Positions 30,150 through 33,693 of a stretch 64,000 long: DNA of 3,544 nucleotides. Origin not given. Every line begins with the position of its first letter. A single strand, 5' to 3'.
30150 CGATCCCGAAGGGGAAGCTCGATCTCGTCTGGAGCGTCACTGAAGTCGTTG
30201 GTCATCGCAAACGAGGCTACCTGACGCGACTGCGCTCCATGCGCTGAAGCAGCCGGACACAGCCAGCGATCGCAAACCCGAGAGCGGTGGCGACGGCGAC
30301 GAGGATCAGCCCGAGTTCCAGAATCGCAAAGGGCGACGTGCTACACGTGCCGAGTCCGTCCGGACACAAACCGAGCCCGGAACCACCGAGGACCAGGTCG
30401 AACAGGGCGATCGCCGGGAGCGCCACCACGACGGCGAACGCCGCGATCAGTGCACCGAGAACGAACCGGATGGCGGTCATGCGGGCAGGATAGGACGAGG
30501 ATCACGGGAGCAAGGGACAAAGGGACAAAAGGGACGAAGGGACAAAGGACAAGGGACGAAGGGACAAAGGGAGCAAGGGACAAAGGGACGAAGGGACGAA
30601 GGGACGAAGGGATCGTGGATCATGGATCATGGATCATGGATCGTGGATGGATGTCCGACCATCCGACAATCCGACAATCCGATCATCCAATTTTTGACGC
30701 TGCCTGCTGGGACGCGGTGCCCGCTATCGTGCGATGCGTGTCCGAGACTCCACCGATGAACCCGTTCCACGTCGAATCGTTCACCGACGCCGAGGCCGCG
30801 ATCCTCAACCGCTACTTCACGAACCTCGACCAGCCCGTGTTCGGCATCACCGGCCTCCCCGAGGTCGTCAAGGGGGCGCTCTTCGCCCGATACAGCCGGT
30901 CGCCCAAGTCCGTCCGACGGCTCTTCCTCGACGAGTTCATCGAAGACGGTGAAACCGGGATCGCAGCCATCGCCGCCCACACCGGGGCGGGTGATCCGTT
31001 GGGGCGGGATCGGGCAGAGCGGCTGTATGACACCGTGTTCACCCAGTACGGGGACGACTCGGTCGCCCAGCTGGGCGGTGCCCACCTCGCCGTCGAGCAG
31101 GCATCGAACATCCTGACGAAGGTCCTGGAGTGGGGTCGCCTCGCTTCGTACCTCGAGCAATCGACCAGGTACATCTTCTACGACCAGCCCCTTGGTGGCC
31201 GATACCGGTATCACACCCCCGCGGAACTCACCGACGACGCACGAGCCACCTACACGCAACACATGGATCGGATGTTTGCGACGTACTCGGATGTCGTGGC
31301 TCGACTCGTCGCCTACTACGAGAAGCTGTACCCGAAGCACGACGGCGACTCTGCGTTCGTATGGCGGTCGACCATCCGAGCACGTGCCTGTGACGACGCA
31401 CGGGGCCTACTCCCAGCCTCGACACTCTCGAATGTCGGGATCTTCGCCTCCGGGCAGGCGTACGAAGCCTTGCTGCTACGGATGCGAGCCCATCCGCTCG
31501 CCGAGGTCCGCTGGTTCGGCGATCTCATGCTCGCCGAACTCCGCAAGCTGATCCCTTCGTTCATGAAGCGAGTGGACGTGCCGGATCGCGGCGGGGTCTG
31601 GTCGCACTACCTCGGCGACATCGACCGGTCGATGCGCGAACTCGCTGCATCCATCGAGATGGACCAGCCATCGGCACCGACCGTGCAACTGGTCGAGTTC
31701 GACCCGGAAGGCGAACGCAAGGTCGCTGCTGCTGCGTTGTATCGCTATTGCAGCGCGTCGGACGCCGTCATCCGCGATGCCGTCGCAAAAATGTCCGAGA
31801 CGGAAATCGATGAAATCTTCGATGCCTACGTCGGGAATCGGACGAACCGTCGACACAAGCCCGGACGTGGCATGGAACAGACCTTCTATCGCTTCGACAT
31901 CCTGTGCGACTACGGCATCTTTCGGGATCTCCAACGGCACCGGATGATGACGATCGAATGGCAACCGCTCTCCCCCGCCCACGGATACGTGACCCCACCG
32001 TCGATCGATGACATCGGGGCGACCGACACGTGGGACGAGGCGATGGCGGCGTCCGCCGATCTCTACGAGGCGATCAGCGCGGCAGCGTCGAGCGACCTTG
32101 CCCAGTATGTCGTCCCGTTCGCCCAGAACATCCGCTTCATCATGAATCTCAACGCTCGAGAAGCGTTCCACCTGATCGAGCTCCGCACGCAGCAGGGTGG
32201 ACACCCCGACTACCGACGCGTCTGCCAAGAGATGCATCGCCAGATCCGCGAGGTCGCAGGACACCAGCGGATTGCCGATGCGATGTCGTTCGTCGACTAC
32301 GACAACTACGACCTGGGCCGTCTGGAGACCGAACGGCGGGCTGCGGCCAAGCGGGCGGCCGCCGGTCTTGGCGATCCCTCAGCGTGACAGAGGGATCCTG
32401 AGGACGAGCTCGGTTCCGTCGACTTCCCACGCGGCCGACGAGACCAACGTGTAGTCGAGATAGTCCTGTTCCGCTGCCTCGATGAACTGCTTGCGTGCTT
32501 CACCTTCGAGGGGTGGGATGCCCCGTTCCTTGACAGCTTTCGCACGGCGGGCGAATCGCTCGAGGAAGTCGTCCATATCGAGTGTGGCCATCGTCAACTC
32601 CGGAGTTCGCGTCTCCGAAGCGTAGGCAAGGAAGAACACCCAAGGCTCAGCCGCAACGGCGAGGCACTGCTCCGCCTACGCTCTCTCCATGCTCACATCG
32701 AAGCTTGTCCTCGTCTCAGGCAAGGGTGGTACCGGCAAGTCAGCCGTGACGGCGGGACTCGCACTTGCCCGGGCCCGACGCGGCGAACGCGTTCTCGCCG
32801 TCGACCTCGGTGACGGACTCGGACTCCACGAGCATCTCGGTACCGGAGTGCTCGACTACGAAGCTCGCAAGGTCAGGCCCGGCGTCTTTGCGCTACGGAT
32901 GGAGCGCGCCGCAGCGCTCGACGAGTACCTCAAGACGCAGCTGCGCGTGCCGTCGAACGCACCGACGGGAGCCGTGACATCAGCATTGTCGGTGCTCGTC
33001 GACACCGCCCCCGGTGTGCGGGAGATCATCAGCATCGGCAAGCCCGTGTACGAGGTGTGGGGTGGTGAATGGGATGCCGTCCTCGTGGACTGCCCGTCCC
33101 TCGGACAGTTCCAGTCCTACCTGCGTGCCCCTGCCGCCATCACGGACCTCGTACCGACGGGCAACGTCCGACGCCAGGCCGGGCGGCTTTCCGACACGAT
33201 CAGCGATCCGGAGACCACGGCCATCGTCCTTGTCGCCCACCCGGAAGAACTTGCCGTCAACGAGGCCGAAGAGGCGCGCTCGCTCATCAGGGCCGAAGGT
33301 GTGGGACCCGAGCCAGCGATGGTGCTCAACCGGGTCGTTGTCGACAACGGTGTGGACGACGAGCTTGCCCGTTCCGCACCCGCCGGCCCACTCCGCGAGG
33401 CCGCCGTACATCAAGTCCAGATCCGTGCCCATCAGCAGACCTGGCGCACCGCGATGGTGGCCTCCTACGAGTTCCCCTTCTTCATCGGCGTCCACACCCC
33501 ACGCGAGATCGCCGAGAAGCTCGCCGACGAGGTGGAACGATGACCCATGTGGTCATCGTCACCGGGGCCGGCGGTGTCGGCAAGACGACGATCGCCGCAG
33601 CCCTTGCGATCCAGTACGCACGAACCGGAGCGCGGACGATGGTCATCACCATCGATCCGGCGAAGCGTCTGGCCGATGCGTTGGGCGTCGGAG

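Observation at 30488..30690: Three abutting short-tandem-repeat arrays fill the divergent region upstream of the ThyX-like gene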

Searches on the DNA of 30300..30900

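Call 67: search_rna_families(source=window, start=30300, end=30900, threshold=evalue, max_evalue=1)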
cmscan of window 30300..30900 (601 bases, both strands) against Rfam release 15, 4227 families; matches with E-value up to 1: 1.
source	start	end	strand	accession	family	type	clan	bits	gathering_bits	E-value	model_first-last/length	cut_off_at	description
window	30608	30666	-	RF04292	mir-379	Gene; miRNA;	CL00149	16.8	56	0.87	1-64/64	no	mir-379 microRNA precursor family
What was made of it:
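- On Csr/Rsm-type sponge RNA: At E<=1 the only hit in 30300-30900 is a chance miRNA match of 16.8 bits (call 67).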

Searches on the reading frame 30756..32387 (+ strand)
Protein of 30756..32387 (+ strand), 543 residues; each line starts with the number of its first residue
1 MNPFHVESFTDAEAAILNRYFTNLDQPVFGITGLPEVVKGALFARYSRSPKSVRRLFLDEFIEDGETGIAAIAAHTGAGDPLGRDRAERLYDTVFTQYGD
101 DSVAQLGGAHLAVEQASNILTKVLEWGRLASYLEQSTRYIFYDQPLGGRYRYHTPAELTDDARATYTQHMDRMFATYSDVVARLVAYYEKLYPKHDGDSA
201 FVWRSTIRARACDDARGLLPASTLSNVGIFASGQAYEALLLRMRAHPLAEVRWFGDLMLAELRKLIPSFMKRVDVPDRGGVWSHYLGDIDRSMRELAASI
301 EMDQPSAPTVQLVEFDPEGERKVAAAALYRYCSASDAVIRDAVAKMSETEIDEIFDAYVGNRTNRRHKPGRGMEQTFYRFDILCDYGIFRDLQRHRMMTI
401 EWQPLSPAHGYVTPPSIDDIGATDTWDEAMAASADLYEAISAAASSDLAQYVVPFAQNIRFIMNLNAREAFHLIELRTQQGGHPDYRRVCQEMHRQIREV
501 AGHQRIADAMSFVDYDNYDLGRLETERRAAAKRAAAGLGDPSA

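Call 11: search_protein_families(library=pfam, proteins=[window:30756-32387:+])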
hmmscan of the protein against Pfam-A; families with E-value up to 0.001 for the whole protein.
window:30756-32387:+ (543 aa): 1 family
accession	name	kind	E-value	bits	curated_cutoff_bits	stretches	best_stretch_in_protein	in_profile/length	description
PF02511.20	Thy1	-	1.6e-41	142.6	24.8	2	311-501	1-189/191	Thymidylate synthase complementing protein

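Call 14: find_homologous_proteins(query=window:30756-32387:+)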
Query window:30756-32387:+ (543 aa): 8000 proteins with E <= 0.001 among 8000 candidates; the best 120 are listed.
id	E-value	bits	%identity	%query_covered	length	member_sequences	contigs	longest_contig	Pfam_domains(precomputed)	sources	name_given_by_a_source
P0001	0.0e+0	1218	99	100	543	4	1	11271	PF02511.21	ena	-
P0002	1.2e-278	944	76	99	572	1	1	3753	PF02511.21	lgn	-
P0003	2.3e-273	926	75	99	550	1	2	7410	PF02511.21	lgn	-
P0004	2.5e-272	923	75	99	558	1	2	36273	PF02511.21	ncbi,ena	-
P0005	2.9e-272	922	75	99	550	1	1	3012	PF02511.21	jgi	jgi:thymidylate synthase ThyX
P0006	3.2e-272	922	76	99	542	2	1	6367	PF02511.21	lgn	-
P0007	3.6e-272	922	76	100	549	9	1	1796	PF02511.21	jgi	jgi:thymidylate synthase ThyX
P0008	1.2e-271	920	75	99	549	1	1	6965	PF02511.21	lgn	-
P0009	1.3e-271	920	74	99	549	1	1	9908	PF02511.21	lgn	-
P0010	8.8e-271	918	76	99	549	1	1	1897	PF02511.21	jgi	jgi:thymidylate synthase ThyX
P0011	1.4e-270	917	73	99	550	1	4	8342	PF02511.21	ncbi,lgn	-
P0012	1.6e-270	917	75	99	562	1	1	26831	PF02511.21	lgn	-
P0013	2.4e-270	916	75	99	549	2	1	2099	PF02511.21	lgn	-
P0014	2.9e-270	916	74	99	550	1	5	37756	PF02511.21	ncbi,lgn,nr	ncbi:MAG: thymidylate synthase [Armatimonadetes bacterium]|nr:MAG: thymidylate synthase [Armatimonad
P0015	3.1e-269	913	73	99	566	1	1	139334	PF02511.21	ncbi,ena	-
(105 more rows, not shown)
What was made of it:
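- Checked: Homologues are 527-575 aa, and the 99% relative is 543 aa (call 14).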

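Call 15: find_related_loci(query=window:30756-32387:+, collection=genome_contigs, flank=10000)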
Query window:30756-32387:+ (543 aa) in genome_contigs; peptide patterns used: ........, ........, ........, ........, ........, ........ (x = any residue, [..] = any of these).
119 stretches matched a pattern; 31 encode a relative of the query (tblastn E <= 1e-3); 31 distinct loci.
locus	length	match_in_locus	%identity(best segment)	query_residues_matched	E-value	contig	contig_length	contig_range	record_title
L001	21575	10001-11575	59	4-526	0e+0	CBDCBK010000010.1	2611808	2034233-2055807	MAG: Acidimicrobiia bacterium isolate d0411547-dd39-4cd0-b5a5-2d4184132eb5 genome assembly, contig: contig_10, whole gen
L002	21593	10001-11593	58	4-532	0e+0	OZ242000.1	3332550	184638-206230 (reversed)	MAG: Acidimicrobiia bacterium isolate 2de4d7b0-df0b-474f-a321-03b588d4267d genome assembly, chromosome: 1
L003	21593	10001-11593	58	4-532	0e+0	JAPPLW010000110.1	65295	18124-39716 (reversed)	MAG: bacterium isolate RHO3_bin_31 NODE_1018_length_65295_cov_30.027299, whole genome shotgun sequence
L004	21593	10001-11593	57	4-532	0e+0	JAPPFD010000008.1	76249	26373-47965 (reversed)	MAG: bacterium isolate RHO1_bin_22 NODE_778_length_76249_cov_42.100152, whole genome shotgun sequence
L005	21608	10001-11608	57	4-537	0e+0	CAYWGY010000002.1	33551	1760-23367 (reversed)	MAG TPA_asm: uncultured Acidimicrobiaceae bacterium isolate SRP109090_co1_257 genome assembly, contig: NODE_1703_length_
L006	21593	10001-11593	57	4-532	0e+0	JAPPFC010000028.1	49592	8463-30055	MAG: bacterium isolate RHO1_bin_21 NODE_1489_length_49592_cov_27.134808, whole genome shotgun sequence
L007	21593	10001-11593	57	4-532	0e+0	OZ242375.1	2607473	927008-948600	MAG: Acidimicrobiia bacterium isolate e8d0d016-558a-4d92-8aea-5701a62d209a genome assembly, chromosome: 1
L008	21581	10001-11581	57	4-528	0e+0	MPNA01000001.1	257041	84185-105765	MAG: bacterium OM1 bin76 NODE_42_length_257041_cov_17.644_ID_83, whole genome shotgun sequence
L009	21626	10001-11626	56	4-543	0e+0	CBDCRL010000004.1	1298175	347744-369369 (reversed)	MAG: Acidimicrobiia bacterium isolate a5413b3d-67ee-41a5-a32c-3d802bad4828 genome assembly, contig: contig_4, whole geno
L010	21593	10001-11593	58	4-532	0e+0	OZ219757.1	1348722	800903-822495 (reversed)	MAG: Acidimicrobiia bacterium isolate 0395d7e3-236e-4384-95e3-6864e4764bd2 genome assembly, chromosome: 1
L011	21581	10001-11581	56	4-528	0e+0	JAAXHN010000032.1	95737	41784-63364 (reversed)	MAG: Acidimicrobiia bacterium isolate Plut_88890 unfiltered_Plut_88890_genomic_contig_694323, whole genome shotgun seque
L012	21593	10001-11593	57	4-532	0e+0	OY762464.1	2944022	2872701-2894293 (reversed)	MAG: Acidimicrobiia bacterium isolate 46c1db0d-967a-4333-83ea-8eb352737e21 genome assembly, chromosome: 1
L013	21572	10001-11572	58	7-528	0e+0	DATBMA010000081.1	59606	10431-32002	MAG TPA_asm: Acidimicrobiia bacterium isolate SMAG_U3986 k141_3937035, whole genome shotgun sequence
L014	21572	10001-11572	56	1-523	0e+0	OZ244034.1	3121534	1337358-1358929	MAG: Acidimicrobiia bacterium isolate 4dc1b814-e420-4262-94ca-2b75272f1101 genome assembly, chromosome: 1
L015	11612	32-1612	58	4-533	0e+0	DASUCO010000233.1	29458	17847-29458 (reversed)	MAG TPA_asm: Acidimicrobiales bacterium isolate SMAG_U1298 k141_1029157, whole genome shotgun sequence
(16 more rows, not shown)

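Call 17: find_encoding_contigs(protein=P0001, flank=10000, max_places=6)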
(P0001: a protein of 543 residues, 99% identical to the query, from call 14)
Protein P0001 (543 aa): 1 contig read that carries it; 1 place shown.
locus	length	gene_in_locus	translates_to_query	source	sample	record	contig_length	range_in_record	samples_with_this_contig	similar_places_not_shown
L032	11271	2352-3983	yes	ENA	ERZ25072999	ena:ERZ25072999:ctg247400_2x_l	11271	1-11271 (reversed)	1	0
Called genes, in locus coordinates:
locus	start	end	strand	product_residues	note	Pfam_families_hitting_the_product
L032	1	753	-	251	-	?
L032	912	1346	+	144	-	PF03061:4HBT (weak)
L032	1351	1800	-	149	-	-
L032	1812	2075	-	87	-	-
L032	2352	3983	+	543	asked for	PF02511:Thy1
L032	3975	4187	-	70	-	-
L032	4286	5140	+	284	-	PF01656:CbiA, PF02374:ArsA_ATPase, PF10609:ParA (weak)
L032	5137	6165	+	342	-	PF01656:CbiA, PF02374:ArsA_ATPase, PF03308:MeaB (faint), PF10609:ParA (faint), PF13614:AAA_31, PF20720:nSTAND3 (weak)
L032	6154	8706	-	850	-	PF07733:DNA_pol3_alpha, PF17657:DNA_pol3_finger, PF14579:HHH_6, PF01336:tRNA_anti-codon (weak)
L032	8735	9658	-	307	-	PF02811:PHP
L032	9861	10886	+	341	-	PF00365:PFK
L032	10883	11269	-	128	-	?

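Call 18: find_encoding_contigs(protein=P0004, flank=10000, max_places=3)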
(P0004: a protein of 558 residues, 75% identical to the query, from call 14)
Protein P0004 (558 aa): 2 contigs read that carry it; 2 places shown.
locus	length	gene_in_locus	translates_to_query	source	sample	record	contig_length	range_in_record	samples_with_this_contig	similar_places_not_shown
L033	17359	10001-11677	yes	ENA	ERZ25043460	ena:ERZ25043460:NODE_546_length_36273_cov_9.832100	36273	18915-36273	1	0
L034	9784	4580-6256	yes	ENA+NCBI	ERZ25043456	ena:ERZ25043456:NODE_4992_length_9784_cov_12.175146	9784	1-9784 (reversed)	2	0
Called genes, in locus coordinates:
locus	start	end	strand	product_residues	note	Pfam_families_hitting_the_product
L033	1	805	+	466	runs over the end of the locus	PF00070:Pyr_redox (faint), PF00890:FAD_binding_2 (weak), PF01266:DAO (faint), PF01946:Thi4 (faint), PF07992:Pyr_redox_2 (faint), PF12831:FAD_oxidored, PF13450:NAD_binding_8 (weak)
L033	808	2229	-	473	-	PF00672:HAMP, PF00512:HisKA, PF02518:HATPase_c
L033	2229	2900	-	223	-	PF00072:Response_reg, PF00486:Trans_reg_C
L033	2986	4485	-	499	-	PF04715:, PF00425:Chorismate_bind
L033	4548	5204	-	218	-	PF02683:DsbD_TM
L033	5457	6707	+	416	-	PF00083:Sugar_tr, PF07690:MFS_1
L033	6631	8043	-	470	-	PF01554:MatE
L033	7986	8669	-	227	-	PF00730:HhH-GPD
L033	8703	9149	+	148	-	PF03061:4HBT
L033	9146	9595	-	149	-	-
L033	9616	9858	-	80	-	-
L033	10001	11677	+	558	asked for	PF02511:Thy1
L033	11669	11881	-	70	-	-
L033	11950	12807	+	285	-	PF01656:CbiA (weak), PF02374:ArsA_ATPase, PF10609:ParA (faint)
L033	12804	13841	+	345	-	PF01656:CbiA, PF02374:ArsA_ATPase, PF10609:ParA (faint), PF13614:AAA_31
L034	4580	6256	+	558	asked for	PF02511:Thy1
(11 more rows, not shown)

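Call 19: find_encoding_contigs(protein=P0015, flank=10000, max_places=3)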
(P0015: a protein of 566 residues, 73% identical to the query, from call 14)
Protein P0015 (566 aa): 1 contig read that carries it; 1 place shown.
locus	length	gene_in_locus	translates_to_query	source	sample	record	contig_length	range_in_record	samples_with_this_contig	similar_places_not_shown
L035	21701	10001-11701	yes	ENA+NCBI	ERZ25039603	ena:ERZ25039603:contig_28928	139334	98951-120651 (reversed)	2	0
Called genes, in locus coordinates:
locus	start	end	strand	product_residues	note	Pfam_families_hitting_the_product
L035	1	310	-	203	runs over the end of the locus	PF00697:PRAI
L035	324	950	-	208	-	PF00218:IGPS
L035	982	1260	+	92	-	-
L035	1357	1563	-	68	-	-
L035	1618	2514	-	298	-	PF00672:HAMP, PF00512:HisKA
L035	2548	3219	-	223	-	PF00072:Response_reg, PF00486:Trans_reg_C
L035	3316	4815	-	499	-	PF04715:, PF00425:Chorismate_bind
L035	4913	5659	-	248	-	PF02683:DsbD_TM, PF13386:DsbD_2 (weak)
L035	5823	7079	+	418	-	PF00083:Sugar_tr, PF07690:MFS_1, PF00083:Sugar_tr (weak)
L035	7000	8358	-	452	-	PF01554:MatE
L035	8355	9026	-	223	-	PF00730:HhH-GPD, PF00633:HHH (weak)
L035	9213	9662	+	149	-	PF03061:4HBT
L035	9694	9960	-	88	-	-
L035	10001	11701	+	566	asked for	PF02511:Thy1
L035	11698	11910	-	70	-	-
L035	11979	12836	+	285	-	PF01656:CbiA, PF02374:ArsA_ATPase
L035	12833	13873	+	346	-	PF01656:CbiA, PF02374:ArsA_ATPase, PF10609:ParA (faint), PF13614:AAA_31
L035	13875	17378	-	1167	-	PF02811:PHP, PF07733:DNA_pol3_alpha, PF17657:DNA_pol3_finger, PF14579:HHH_6, PF01336:tRNA_anti-codon (weak)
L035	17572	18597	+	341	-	PF00365:PFK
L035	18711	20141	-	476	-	PF03007:WS_DGAT_cat, PF06974:WS_DGAT_C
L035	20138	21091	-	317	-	PF00849:PseudoU_synth_2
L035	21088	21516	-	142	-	PF01252:Peptidase_A8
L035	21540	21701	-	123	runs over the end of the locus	PF01258:zf-dskA_traR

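Call 38: find_encoding_contigs(protein=window:30756-32387:+, flank=10000, max_places=10)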
Protein window:30756-32387:+ (543 aa): 2 contigs read that carry it; 2 places shown.
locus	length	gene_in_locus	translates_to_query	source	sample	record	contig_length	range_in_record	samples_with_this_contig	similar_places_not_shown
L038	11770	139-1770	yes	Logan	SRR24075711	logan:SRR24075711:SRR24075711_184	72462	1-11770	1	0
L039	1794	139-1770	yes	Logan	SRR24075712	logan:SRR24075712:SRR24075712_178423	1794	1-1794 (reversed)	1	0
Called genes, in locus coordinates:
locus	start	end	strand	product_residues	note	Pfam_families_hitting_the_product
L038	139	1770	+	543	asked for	PF02511:Thy1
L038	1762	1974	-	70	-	-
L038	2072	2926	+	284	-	PF01656:CbiA, PF02374:ArsA_ATPase, PF10609:ParA (weak)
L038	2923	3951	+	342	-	PF01656:CbiA, PF02374:ArsA_ATPase, PF03308:MeaB (faint), PF10609:ParA (faint), PF13614:AAA_31, PF20720:nSTAND3 (weak)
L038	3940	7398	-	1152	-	PF02811:PHP, PF07733:DNA_pol3_alpha, PF17657:DNA_pol3_finger, PF14579:HHH_6, PF01336:tRNA_anti-codon (weak)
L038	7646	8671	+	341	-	PF00365:PFK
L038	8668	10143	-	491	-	PF03007:WS_DGAT_cat, PF06974:WS_DGAT_C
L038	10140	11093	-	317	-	PF01479:S4, PF00849:PseudoU_synth_2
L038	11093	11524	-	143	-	PF01252:Peptidase_A8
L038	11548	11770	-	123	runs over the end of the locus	PF01258:zf-dskA_traR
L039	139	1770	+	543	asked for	PF02511:Thy1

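Call 72: search_protein_families(library=ncbifam, proteins=[window:30756-32387:+])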
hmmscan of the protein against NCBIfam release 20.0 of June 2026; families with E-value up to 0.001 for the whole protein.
window:30756-32387:+ (543 aa): 1 family
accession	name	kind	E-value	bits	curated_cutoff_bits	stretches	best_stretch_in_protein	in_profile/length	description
TIGR02170.1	thyX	equivalog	1.7e-21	76.7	87.9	2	427-501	129-204/211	FAD-dependent thymidylate synthase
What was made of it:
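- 30756..32387 (+): ThyX-like gene (543 aa). Pfam Thy1 domain at residues 311-501; scores below the TIGR02170 cut-off. Calls 11, 14, 72.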

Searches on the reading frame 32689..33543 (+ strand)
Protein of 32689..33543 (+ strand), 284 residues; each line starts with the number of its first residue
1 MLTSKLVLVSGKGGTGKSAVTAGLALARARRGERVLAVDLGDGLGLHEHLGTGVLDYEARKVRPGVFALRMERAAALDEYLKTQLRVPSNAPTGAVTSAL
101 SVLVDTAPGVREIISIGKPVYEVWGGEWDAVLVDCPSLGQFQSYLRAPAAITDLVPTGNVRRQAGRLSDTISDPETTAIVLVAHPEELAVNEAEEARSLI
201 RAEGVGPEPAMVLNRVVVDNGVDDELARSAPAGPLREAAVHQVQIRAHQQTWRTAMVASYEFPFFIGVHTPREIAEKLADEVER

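Call 11: search_protein_families(library=pfam, proteins=[window:32689-33543:+])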
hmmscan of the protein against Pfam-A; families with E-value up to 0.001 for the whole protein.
window:32689-33543:+ (284 aa): 6 families
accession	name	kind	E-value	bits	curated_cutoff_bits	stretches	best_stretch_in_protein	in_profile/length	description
PF02374.21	ArsA_ATPase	-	3.3e-15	56.5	24.3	1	5-150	2-147/305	Anion-transporting ATPase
PF01656.29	CbiA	-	4.8e-09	36.7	25.4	1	7-76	2-54/125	CobQ/CobB/MinD/ParA nucleotide binding domain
PF10609.15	ParA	-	9e-07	29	27.1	1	4-40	4-40/246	NUBPL iron-transfer P-loop NTPase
PF13614.12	AAA_31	-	0.00018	22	27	1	7-138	5-129/177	AAA domain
PF09140.17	MipZ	-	0.00077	19.3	20.7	0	6-40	3-37/262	ATPase MipZ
PF06564.18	CBP_BcsQ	-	0.00097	19.2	21.3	0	6-41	4-39/234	Cellulose biosynthesis protein BcsQ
